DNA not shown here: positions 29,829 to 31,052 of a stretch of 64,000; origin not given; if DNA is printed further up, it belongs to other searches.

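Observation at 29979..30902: Xer-type tyrosine recombinase outside its usual chromosomal context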

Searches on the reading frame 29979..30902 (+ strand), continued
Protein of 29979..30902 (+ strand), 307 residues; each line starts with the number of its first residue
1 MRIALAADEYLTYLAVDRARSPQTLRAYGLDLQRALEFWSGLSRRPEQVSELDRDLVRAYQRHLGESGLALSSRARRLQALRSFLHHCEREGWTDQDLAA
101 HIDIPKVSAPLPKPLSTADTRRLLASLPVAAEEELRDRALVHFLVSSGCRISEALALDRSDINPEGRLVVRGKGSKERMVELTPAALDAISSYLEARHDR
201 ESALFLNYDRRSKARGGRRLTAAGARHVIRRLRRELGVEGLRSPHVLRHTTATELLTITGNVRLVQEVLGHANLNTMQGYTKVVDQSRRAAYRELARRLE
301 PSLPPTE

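Call 12: find_encoding_contigs(protein=P0119, flank=10000, max_places=2)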
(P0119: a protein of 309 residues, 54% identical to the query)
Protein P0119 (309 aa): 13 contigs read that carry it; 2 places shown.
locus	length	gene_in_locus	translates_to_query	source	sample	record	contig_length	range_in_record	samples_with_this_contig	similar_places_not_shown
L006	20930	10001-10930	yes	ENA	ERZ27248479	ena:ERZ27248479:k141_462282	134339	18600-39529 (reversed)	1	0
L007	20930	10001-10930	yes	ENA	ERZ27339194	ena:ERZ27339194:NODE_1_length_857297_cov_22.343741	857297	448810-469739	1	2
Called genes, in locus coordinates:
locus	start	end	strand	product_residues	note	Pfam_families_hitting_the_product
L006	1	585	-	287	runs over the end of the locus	PF14361:RsbRD_N, PF01740:STAS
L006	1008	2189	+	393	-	PF13188:PAS_8 (weak), PF12860:PAS_7 (weak), PF00512:HisKA, PF02518:HATPase_c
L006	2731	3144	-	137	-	PF12172:zf-ChsH2, PF01796:OB_ChsH2_C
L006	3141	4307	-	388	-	PF22691:Thiolase_C_1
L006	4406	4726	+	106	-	PF06150:ChaB, PF07498:Rho_N (weak)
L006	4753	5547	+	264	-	-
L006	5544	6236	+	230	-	PF00702:Hydrolase, PF13419:HAD_2, PF13242:Hydrolase_like (faint)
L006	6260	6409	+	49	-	-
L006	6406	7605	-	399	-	PF02515:CoA_transf_3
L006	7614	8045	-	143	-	PF00903:Glyoxalase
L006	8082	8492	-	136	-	PF01243:PNPOx_N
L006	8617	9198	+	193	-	PF00011:HSP20, PF17886:ArsA_HSP20 (weak)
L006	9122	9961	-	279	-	PF01553:Acyltransferase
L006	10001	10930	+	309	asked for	PF02899:Phage_int_SAM_1, PF00589:Phage_integrase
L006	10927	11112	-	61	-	-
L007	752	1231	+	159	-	PF00589:Phage_integrase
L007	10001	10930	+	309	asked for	PF02899:Phage_int_SAM_1, PF00589:Phage_integrase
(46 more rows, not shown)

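Call 13: search_protein_families(library=ncbifam, proteins=[P0119, P0088, P0114, P0043, P0048, P0052], max_evalue=1e-20)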
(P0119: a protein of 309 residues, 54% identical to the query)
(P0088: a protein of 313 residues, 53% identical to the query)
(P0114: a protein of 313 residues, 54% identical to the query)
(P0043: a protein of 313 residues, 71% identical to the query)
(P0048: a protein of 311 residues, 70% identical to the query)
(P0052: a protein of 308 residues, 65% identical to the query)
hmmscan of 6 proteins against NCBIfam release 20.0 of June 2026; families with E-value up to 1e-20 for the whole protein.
P0119 (309 aa): 7 families
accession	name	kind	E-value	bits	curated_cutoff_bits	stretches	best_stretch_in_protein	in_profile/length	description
TIGR02224.1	recomb_XerC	equivalog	1.3e-65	221.7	335.15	1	11-297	2-288/295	tyrosine recombinase XerC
NF001399.0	PRK00283.1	subfamily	2.5e-58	197.7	279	1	9-298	9-295/300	tyrosine recombinase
TIGR02225.1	recomb_XerD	equivalog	1.4e-57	195.3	329.6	1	11-297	2-285/290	site-specific tyrosine recombinase XerD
NF040815.2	recomb_XerA_Arch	equivalog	5.4e-44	150.7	220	1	16-295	7-263/263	site-specific tyrosine recombinase/integron integrase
NF002331.0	PRK01287.1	subfamily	1.8e-35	122.6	371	1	10-287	31-313/365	site-specific tyrosine recombinase XerC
NF003462.0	PRK05084.1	equivalog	2.5e-22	79.1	267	0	135-298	194-356/360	tyrosine recombinase XerS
TIGR02249.1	integrase_gron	subfamily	1.6e-21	77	265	0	23-196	15-177/315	integron integrase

P0088 (313 aa): 7 families
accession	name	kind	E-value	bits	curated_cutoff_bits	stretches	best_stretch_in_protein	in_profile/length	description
TIGR02224.1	recomb_XerC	equivalog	1.9e-67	227.7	335.15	1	19-305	2-288/295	tyrosine recombinase XerC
NF001399.0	PRK00283.1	subfamily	1.6e-58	198.3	279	1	15-306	7-295/300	tyrosine recombinase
TIGR02225.1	recomb_XerD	equivalog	3.6e-57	193.9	329.6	1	19-305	2-285/290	site-specific tyrosine recombinase XerD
NF040815.2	recomb_XerA_Arch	equivalog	2.3e-46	158.5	220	1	19-303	2-263/263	site-specific tyrosine recombinase/integron integrase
NF002331.0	PRK01287.1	subfamily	1.7e-37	129.3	371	1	15-295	28-313/365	site-specific tyrosine recombinase XerC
NF003462.0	PRK05084.1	equivalog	3.9e-22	78.5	267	0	144-306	195-356/360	tyrosine recombinase XerS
TIGR02249.1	integrase_gron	subfamily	5.1e-21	75.3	265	0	31-208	15-181/315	integron integrase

P0114 (313 aa): 6 families
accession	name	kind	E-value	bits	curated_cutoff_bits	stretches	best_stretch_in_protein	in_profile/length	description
TIGR02224.1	recomb_XerC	equivalog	7.8e-66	222.4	335.15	1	11-297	2-288/295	tyrosine recombinase XerC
NF001399.0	PRK00283.1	subfamily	4.9e-59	200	279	1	7-297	7-294/300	tyrosine recombinase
TIGR02225.1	recomb_XerD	equivalog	3e-58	197.5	329.6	1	11-297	2-285/290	site-specific tyrosine recombinase XerD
NF040815.2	recomb_XerA_Arch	equivalog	9.3e-47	159.8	220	1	11-295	2-263/263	site-specific tyrosine recombinase/integron integrase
NF002331.0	PRK01287.1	subfamily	7e-37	127.2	371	1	8-287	29-313/365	site-specific tyrosine recombinase XerC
NF003462.0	PRK05084.1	equivalog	3.2e-23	82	267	1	135-298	194-356/360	tyrosine recombinase XerS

P0043 (313 aa): 6 families
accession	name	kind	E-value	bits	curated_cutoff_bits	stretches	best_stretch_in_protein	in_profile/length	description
TIGR02224.1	recomb_XerC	equivalog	5.6e-64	216.3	335.15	1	8-297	1-291/295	tyrosine recombinase XerC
NF001399.0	PRK00283.1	subfamily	6.6e-61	206.2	279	1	5-288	7-288/300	tyrosine recombinase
TIGR02225.1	recomb_XerD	equivalog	1.9e-60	204.7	329.6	1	8-290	1-281/290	site-specific tyrosine recombinase XerD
NF040815.2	recomb_XerA_Arch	equivalog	1.8e-44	152.3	220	1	9-292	2-263/263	site-specific tyrosine recombinase/integron integrase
NF002331.0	PRK01287.1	subfamily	7.8e-32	110.6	371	1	7-285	30-314/365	site-specific tyrosine recombinase XerC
NF003462.0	PRK05084.1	equivalog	8.4e-22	77.4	267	1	136-296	196-357/360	tyrosine recombinase XerS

P0048 (311 aa): 5 families
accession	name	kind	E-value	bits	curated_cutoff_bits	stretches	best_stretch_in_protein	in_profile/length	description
TIGR02224.1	recomb_XerC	equivalog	4.9e-63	213.2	335.15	1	6-296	1-292/295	tyrosine recombinase XerC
NF001399.0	PRK00283.1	subfamily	5.1e-59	200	279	1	2-288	6-290/300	tyrosine recombinase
TIGR02225.1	recomb_XerD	equivalog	1.4e-58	198.6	329.6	1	6-285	1-278/290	site-specific tyrosine recombinase XerD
NF040815.2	recomb_XerA_Arch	equivalog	2.2e-43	148.7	220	1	7-287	2-260/263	site-specific tyrosine recombinase/integron integrase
NF002331.0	PRK01287.1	subfamily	2.2e-34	119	371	1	2-282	27-313/365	site-specific tyrosine recombinase XerC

P0052 (308 aa): 5 families
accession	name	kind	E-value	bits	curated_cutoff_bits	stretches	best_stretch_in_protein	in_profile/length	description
TIGR02224.1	recomb_XerC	equivalog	1.8e-56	191.7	335.15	1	2-278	10-287/295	tyrosine recombinase XerC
NF001399.0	PRK00283.1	subfamily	1.1e-49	169.3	279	1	2-272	19-287/300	tyrosine recombinase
TIGR02225.1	recomb_XerD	equivalog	8.3e-49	166.5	329.6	1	2-271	10-277/290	site-specific tyrosine recombinase XerD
NF040815.2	recomb_XerA_Arch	equivalog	1.3e-36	126.6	220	1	3-272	10-258/263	site-specific tyrosine recombinase/integron integrase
NF002331.0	PRK01287.1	subfamily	2e-30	106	371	1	2-269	39-313/365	site-specific tyrosine recombinase XerC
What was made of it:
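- On XerC (TIGR02224 equivalog): Orthologues score 192-228 bits (call 13).
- On XerD (TIGR02225 equivalog): Orthologues score 167-205 bits (call 13).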

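Call 14: search_solved_structures(query=window:29979-30899:+, max_evalue=0.00001, show_alignments=2)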
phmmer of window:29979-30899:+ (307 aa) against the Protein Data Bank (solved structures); distinct sequences matched with E-value up to 0.00001: 9.
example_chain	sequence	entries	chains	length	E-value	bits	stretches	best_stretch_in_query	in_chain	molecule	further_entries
1a0p_A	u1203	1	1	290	7.3e-34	120.7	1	8-289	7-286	SITE-SPECIFIC RECOMBINASE XERD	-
4a8e_A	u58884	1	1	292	2.5e-29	105.8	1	9-293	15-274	PROBABLE TYROSINE RECOMBINASE XERC-LIKE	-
9i5v_14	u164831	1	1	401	2.5e-27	99.3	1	8-294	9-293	Ribosome-associated translation inhibitor RaiA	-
5hxy_A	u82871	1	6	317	1.3e-22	83.9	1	12-294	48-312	Tyrosine recombinase XerA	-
5dcf_A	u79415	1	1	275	6.3e-22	81.6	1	113-293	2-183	Tyrosine recombinase XerD,DNA translocase FtsK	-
2a3v_A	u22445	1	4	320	2.1e-12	50.4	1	216-295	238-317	site-specific recombinase IntI4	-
5jjv_A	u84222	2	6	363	8.1e-12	48.4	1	110-285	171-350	Tyrosine recombinase XerH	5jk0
5vfz_A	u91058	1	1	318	1.5e-07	34.5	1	78-293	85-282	Gp33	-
1aih_A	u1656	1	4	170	5.8e-06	29.2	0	230-282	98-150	HP1 INTEGRASE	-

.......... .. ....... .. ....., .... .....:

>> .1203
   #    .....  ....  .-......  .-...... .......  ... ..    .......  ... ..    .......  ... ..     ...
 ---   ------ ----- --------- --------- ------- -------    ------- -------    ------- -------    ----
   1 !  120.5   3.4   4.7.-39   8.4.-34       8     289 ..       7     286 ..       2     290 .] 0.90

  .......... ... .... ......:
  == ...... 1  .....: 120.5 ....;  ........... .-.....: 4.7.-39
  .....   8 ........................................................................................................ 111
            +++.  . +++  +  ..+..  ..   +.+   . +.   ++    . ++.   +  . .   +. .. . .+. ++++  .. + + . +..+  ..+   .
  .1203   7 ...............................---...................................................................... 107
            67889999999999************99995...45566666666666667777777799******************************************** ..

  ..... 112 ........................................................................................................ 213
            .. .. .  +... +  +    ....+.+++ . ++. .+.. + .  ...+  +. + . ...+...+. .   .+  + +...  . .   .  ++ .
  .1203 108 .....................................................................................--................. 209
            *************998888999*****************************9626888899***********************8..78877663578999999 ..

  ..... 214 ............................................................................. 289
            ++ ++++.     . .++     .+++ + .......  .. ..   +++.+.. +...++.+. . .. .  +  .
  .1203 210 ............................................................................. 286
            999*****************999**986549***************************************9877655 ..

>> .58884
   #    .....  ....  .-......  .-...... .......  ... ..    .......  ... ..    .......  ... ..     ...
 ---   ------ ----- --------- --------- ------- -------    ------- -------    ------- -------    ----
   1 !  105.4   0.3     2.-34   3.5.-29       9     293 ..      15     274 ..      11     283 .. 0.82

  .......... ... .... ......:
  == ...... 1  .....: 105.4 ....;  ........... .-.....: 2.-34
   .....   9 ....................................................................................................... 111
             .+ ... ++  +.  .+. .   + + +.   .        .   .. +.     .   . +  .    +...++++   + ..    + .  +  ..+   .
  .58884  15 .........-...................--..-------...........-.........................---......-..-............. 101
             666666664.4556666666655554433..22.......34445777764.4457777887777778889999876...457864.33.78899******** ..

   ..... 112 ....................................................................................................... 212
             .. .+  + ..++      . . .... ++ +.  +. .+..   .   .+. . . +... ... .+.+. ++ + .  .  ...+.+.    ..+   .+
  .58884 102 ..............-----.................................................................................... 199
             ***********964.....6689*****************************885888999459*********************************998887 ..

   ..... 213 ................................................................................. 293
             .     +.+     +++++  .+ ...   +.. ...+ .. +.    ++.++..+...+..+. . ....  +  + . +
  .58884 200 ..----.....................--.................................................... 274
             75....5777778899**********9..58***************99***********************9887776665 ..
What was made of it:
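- On Xer-type chromosomal tyrosine recombinase (broad XerC/XerD/XerA family): Full-length alignment to XerD 1a0p (call 14).
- On Single-recombinase Xer systems (XerS, XerH, XerA, XerL): XerH 5jjv 48 bits (call 14).
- Closest known: Single-recombinase Xer systems: XerS/difSL. Same: The XerA structure is the second-best PDB match (call 14).
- E. coli XerD and archaeal XerA structures are the best PDB matches (call 14).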
